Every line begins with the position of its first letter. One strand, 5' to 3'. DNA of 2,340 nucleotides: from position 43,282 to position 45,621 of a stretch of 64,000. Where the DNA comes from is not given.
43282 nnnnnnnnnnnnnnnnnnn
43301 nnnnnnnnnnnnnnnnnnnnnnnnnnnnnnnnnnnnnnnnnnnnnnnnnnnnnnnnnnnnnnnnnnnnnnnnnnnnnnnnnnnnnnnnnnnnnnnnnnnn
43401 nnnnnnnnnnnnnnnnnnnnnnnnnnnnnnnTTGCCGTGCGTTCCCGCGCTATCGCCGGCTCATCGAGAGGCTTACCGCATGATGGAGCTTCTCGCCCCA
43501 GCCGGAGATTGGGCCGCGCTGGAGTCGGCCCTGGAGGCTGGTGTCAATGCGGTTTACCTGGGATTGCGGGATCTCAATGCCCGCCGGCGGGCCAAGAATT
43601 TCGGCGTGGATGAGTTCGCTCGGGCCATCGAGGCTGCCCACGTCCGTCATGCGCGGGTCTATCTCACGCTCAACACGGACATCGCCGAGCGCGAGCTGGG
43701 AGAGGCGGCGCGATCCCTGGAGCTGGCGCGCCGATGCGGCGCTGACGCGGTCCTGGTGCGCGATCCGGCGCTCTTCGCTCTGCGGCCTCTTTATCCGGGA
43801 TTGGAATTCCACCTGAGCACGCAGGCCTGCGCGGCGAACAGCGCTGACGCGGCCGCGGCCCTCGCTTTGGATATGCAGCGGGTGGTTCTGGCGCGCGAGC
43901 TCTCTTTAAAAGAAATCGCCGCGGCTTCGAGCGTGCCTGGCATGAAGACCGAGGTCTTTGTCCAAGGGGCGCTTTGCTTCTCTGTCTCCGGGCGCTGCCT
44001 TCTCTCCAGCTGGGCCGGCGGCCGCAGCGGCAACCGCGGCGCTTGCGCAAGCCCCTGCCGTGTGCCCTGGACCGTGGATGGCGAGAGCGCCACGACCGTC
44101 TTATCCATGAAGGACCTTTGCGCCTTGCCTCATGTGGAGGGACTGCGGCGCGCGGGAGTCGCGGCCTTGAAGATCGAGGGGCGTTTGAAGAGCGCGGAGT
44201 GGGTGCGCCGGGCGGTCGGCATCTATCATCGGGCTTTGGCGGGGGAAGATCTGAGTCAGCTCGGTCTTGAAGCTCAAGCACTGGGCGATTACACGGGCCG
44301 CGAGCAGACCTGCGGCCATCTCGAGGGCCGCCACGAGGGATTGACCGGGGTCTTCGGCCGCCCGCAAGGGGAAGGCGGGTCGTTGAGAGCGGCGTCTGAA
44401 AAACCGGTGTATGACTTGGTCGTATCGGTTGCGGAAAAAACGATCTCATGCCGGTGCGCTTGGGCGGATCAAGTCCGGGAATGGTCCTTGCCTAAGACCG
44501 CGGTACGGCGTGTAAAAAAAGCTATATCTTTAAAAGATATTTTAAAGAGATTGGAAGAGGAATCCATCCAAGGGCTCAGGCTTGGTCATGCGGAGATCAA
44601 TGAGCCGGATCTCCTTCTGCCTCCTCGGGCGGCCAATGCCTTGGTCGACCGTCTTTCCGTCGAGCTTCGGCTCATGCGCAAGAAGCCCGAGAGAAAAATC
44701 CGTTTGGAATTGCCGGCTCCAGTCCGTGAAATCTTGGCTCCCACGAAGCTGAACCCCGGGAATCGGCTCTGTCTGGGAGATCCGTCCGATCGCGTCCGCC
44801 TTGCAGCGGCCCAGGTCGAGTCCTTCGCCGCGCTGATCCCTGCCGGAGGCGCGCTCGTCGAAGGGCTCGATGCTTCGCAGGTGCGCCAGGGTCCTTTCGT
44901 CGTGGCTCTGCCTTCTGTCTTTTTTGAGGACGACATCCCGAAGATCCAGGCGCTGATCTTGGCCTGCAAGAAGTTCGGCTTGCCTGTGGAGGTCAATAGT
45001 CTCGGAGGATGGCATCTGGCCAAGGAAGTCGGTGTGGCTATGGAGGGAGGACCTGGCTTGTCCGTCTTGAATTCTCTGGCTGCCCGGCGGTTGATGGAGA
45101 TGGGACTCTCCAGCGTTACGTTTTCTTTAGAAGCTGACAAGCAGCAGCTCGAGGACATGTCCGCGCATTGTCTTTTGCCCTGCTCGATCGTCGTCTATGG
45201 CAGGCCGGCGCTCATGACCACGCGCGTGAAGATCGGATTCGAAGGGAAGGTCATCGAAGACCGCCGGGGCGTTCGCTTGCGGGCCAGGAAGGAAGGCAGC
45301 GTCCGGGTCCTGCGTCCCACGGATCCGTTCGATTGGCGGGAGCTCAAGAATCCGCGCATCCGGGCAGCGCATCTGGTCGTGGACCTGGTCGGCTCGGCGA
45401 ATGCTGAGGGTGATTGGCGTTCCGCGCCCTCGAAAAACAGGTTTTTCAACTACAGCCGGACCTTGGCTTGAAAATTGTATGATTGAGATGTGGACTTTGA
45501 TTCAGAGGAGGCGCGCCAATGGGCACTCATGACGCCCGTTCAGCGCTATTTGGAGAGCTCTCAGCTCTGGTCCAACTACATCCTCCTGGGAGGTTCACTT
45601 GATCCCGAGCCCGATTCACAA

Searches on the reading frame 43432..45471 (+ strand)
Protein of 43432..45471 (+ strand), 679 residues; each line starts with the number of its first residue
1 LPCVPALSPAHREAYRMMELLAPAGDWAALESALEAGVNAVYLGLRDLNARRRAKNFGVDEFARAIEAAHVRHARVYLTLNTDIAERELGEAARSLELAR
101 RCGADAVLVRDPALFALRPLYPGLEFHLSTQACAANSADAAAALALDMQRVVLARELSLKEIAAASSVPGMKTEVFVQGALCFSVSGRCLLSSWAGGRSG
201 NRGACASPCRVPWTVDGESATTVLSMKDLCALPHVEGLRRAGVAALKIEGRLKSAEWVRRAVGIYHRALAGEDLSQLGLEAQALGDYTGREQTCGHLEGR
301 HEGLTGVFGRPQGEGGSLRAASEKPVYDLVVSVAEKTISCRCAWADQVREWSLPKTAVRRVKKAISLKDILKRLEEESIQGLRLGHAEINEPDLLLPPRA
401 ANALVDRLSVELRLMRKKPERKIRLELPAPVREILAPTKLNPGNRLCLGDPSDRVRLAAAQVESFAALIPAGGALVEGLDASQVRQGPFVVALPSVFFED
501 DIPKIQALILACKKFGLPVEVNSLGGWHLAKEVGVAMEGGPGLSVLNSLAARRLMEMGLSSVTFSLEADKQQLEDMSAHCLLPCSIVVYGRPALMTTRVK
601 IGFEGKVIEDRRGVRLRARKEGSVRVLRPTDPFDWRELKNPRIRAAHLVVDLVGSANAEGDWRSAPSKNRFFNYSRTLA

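Call 58: search_protein_families(library=pfam, proteins=[window:43432-45471:+], max_evalue=0.001)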
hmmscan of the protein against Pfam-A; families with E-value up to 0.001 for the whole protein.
window:43432-45471:+ (679 aa): 1 family
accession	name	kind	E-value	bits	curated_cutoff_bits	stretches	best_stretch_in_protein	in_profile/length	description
PF01136.24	Peptidase_U32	-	1.3e-55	188.7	22.4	1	92-270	4-196/233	Peptidase family U32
